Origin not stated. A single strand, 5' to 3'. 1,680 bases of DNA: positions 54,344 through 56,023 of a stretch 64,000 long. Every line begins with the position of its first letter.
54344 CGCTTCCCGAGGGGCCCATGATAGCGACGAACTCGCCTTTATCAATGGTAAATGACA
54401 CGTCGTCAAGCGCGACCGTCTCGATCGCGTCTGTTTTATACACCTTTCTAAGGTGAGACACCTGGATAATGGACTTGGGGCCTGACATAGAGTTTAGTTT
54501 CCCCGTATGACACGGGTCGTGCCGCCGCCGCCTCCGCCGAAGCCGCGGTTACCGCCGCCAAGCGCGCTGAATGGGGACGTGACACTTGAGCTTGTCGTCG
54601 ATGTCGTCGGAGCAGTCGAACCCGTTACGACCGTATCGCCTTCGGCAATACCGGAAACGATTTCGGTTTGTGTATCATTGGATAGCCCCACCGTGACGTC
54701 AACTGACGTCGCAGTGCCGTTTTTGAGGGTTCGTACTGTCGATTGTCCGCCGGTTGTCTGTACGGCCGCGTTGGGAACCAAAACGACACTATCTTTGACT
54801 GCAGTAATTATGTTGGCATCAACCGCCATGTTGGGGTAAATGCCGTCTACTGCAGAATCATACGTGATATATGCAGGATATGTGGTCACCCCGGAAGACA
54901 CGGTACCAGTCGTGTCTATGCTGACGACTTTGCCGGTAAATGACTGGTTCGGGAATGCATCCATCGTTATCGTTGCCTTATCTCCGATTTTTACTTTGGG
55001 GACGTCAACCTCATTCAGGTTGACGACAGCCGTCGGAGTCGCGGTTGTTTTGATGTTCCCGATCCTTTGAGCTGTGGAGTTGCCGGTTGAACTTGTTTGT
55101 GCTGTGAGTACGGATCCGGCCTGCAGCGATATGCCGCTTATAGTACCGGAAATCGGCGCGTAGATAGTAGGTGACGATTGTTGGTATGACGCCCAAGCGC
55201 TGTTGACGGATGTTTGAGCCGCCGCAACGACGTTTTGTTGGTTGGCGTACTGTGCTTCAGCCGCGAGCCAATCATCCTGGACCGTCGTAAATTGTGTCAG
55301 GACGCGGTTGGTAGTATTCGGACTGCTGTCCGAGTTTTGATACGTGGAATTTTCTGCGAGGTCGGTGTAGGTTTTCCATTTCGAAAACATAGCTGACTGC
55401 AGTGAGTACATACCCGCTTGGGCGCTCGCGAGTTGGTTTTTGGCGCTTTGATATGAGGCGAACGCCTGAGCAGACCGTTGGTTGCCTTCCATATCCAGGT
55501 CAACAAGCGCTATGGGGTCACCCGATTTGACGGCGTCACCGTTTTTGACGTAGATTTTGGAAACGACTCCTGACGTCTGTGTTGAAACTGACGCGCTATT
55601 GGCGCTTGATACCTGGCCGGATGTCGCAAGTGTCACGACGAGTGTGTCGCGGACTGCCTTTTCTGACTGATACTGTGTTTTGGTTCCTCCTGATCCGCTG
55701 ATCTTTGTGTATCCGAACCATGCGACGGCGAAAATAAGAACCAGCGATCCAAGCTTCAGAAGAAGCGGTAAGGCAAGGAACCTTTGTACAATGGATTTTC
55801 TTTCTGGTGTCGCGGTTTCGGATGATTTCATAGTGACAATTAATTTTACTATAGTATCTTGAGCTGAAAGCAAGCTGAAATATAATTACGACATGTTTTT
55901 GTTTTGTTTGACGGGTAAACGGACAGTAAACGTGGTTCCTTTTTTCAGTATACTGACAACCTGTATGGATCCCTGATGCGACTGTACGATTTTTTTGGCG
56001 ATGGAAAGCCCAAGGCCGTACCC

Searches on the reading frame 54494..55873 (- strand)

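Call 64: search_protein_families(library=pfam, proteins=[window:54494-55873:-], max_evalue=0.0001)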
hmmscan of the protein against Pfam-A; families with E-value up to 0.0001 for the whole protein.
window:54494-55873:- (459 aa): 4 families
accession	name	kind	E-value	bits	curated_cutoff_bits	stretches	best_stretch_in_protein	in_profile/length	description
PF16576.10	HlyD_D23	-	1.8e-11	44.1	30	1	83-321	7-186/214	Barrel-sandwich domain of CusB or HlyD membrane-fusion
PF13437.12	HlyD_3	-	1.8e-10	42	22.2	1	236-339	1-94/106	HlyD family secretion protein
PF13533.13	Biotin_lipoyl_2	-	6.5e-07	29.5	29.8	1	95-123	2-30/32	Biotin-lipoyl like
PF00364.28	Biotin_lipoyl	-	2e-05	24.8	22.1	0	95-122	44-71/73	Biotin-requiring enzyme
